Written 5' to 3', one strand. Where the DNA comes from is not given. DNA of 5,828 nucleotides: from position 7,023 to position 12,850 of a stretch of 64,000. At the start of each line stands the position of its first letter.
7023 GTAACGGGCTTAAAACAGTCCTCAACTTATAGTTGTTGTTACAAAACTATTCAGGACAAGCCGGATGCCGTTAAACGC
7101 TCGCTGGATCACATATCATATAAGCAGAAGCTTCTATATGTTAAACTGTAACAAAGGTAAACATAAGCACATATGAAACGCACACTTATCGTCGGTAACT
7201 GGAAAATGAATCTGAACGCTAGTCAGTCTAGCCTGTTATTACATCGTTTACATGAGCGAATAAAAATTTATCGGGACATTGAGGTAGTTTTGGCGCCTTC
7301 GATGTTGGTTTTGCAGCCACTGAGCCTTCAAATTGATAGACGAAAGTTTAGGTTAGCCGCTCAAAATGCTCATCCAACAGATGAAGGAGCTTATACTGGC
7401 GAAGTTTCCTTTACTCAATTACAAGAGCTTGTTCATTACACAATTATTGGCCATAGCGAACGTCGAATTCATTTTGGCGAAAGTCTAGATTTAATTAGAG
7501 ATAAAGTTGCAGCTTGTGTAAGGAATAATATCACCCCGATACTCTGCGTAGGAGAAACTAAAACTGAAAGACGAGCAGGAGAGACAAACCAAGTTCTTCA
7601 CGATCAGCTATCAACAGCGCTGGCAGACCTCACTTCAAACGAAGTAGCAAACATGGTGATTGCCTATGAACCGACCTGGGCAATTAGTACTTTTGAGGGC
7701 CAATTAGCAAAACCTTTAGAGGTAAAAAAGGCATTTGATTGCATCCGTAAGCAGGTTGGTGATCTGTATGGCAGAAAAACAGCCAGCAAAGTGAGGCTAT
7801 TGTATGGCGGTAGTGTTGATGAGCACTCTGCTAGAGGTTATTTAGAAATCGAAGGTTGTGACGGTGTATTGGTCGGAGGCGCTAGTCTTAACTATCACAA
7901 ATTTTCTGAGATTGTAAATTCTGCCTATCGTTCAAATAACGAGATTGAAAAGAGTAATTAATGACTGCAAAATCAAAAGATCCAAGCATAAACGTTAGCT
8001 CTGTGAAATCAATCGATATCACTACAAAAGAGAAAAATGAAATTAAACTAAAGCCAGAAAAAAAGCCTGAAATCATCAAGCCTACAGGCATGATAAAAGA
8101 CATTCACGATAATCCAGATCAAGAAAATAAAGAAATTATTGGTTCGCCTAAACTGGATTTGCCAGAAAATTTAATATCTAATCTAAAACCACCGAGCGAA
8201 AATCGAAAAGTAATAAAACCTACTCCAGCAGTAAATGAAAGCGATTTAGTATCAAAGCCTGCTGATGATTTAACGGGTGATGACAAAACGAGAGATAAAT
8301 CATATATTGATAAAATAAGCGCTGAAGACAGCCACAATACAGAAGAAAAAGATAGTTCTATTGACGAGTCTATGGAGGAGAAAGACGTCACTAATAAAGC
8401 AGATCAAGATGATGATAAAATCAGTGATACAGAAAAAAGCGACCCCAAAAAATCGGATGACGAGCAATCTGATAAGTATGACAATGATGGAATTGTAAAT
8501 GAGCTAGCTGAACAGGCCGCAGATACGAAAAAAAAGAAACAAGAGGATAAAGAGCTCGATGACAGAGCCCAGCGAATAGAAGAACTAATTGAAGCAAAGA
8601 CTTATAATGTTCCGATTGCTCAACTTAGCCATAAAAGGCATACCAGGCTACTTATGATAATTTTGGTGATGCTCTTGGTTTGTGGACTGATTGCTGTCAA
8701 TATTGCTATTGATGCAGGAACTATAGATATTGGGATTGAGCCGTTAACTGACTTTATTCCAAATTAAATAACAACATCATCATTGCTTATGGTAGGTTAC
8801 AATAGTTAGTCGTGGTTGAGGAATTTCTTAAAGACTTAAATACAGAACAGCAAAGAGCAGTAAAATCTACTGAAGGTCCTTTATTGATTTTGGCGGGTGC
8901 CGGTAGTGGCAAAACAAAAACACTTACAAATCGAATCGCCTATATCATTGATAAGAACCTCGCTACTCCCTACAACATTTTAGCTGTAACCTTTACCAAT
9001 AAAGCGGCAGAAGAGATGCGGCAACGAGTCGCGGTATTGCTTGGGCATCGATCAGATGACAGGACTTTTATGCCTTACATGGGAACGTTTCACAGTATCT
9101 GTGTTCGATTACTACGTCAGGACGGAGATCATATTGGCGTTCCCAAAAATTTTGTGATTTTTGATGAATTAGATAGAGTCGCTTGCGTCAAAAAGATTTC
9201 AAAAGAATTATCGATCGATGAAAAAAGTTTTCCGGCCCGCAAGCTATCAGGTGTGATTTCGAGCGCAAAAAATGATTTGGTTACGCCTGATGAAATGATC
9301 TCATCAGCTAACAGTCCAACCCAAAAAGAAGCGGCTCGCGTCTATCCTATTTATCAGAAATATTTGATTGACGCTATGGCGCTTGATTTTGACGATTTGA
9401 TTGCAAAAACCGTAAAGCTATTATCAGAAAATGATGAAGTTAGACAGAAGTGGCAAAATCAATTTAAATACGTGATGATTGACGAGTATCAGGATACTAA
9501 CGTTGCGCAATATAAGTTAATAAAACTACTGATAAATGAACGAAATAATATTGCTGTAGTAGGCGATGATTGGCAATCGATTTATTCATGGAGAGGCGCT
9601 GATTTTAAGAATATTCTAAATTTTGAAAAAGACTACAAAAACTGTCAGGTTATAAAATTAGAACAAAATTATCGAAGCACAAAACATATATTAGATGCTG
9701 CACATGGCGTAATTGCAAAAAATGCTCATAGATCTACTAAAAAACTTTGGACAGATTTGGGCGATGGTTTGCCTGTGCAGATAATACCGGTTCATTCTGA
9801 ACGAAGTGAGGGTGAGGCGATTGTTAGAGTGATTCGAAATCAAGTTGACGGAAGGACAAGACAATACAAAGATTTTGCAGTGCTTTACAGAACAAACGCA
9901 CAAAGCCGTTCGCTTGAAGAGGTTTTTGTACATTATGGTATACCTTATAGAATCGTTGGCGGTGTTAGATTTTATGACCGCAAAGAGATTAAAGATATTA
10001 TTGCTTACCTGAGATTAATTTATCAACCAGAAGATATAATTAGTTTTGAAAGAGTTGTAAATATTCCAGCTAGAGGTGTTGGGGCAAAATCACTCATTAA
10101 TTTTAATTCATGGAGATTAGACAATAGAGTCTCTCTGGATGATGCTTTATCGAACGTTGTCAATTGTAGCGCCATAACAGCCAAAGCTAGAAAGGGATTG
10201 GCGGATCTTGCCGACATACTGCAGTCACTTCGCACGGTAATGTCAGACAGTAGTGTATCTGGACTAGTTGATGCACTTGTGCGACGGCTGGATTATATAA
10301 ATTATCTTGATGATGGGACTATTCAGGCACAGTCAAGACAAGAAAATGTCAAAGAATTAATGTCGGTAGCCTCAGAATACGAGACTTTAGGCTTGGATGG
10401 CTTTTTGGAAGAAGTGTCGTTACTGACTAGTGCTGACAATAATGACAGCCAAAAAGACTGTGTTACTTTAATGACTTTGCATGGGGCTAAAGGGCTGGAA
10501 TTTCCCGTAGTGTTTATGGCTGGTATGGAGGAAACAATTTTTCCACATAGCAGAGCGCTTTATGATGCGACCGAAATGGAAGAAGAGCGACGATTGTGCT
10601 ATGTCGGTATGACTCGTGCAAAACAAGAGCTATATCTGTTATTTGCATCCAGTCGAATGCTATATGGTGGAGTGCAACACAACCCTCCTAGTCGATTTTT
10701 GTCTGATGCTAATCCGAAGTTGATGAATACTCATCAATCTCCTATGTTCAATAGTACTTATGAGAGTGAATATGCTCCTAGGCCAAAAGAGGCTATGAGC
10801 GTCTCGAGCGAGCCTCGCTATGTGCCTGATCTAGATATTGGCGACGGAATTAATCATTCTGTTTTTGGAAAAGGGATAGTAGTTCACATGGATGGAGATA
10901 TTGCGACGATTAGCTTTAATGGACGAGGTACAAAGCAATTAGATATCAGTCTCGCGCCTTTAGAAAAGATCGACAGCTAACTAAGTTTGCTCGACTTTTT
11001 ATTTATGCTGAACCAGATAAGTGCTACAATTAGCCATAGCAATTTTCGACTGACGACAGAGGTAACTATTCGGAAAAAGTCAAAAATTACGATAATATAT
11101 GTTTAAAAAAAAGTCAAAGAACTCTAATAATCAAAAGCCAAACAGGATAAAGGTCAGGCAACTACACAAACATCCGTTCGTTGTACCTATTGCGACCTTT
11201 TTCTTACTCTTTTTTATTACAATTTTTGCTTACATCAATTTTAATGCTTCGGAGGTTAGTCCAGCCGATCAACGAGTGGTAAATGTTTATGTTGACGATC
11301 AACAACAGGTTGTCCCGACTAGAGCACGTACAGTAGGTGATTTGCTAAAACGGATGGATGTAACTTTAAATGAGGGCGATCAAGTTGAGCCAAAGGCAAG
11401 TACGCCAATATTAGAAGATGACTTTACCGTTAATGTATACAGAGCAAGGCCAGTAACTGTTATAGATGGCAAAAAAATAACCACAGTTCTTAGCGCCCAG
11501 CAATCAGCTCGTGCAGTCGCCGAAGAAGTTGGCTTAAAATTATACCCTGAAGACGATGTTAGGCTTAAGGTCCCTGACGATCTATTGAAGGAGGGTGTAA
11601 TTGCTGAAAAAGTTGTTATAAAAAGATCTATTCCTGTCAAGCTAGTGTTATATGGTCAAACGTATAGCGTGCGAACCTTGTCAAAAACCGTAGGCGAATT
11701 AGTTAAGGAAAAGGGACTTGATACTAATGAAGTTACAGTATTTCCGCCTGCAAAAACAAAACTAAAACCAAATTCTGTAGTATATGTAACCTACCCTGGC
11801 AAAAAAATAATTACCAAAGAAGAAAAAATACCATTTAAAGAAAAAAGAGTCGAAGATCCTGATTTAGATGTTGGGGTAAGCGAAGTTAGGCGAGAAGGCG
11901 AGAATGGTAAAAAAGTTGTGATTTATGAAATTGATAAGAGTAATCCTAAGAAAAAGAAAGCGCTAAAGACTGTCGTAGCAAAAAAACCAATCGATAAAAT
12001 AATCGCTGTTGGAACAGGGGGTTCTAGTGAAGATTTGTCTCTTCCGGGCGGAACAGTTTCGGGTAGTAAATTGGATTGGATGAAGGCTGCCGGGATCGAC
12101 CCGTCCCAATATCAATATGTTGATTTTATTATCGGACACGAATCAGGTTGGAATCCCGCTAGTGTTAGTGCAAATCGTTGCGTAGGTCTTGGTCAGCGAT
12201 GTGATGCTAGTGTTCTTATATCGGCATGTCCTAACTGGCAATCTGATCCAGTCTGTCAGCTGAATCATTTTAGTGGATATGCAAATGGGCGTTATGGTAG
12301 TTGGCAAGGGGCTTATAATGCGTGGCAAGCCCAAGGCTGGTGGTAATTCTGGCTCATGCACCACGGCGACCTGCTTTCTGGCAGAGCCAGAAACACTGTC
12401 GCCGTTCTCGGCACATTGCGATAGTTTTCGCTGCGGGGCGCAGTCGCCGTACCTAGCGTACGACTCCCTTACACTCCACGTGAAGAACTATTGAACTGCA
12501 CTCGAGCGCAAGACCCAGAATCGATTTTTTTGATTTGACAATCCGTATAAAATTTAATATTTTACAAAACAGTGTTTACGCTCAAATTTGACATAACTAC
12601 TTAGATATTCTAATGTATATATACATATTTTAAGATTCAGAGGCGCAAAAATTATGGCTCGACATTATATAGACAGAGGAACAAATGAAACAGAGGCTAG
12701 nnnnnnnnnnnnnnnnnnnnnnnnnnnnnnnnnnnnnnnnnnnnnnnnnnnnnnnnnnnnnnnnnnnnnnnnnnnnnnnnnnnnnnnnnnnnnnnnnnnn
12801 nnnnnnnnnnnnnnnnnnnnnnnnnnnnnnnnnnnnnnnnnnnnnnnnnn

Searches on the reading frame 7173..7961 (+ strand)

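Call 100: search_protein_families(library=pfam, proteins=[window:7173-7961:+], max_evalue=0.0001)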
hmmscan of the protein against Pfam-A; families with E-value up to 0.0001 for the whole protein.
window:7173-7961:+ (262 aa): 1 family
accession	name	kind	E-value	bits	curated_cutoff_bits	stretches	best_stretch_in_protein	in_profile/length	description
PF00121.24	TIM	-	3.3e-75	253.2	20.1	1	5-250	2-244/245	Triosephosphate isomerase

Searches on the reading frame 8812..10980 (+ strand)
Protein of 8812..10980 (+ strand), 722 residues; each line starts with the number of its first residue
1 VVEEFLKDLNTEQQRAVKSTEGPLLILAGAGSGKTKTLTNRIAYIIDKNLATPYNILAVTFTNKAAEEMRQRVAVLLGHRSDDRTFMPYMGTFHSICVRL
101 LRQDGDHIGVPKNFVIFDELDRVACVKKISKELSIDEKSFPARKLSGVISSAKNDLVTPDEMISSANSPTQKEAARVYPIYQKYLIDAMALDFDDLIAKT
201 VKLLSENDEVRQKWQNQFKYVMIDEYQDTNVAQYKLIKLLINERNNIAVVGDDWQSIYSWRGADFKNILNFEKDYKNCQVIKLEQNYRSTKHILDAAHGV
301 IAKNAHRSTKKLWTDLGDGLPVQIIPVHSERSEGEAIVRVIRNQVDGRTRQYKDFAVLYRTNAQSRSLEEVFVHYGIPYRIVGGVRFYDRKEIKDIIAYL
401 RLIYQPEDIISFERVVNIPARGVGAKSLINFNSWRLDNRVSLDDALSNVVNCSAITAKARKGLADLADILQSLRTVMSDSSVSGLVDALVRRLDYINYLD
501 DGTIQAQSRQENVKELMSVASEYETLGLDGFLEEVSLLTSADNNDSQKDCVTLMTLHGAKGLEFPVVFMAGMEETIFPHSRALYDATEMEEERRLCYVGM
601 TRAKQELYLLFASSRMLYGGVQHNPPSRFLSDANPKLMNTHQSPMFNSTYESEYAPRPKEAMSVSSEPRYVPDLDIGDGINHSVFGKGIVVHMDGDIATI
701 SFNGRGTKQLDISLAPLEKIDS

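Call 100: search_protein_families(library=pfam, proteins=[window:8812-10980:+], max_evalue=0.0001)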
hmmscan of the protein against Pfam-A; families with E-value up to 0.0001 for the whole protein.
window:8812-10980:+ (722 aa): 7 families
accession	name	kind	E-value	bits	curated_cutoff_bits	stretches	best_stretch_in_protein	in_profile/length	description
PF00580.27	UvrD-helicase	-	2.1e-92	310.1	23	1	9-276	1-271/271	UvrD/REP helicase N-terminal domain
PF13361.12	UvrD_C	-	2.2e-72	244.8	25.6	1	281-613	1-349/350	UvrD-like helicase C-terminal domain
PF13245.12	AAA_19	-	4.9e-23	82.2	25.1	1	13-259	1-132/134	AAA domain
PF13538.12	UvrD_C_2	-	3.7e-11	43.2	27.4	1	552-610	3-52/52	UvrD-like helicase C-terminal domain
PF13604.12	AAA_30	-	1.8e-08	34.8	27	0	9-74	2-67/191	AAA domain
PF01443.25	Viral_helicase1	-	1e-07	32.4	21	0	479-610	105-227/228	Viral superfamily 1 RNA helicase core domain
PF21196.3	PcrA_UvrD_tudor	-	3e-05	24.2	23.9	1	676-719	1-48/48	PcrA/UvrD tudor domain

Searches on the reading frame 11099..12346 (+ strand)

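Call 100: search_protein_families(library=pfam, proteins=[window:11099-12346:+], max_evalue=0.0001)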
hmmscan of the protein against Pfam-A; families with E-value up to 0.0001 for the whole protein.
window:11099-12346:+ (415 aa): 2 families
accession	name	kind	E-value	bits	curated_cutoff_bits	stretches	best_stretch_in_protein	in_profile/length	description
PF03990.20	DUF348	-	3e-16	59.3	24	1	61-100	1-40/41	G5-linked-Ubiquitin-like domain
PF07501.17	G5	-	8.9e-15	55.1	23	1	236-306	2-74/75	G5 domain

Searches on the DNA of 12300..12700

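Call 83: search_rna_families(source=window, start=12300, end=12700, threshold=evalue, max_evalue=1)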
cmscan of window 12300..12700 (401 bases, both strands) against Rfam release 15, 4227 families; matches with E-value up to 1: 0.
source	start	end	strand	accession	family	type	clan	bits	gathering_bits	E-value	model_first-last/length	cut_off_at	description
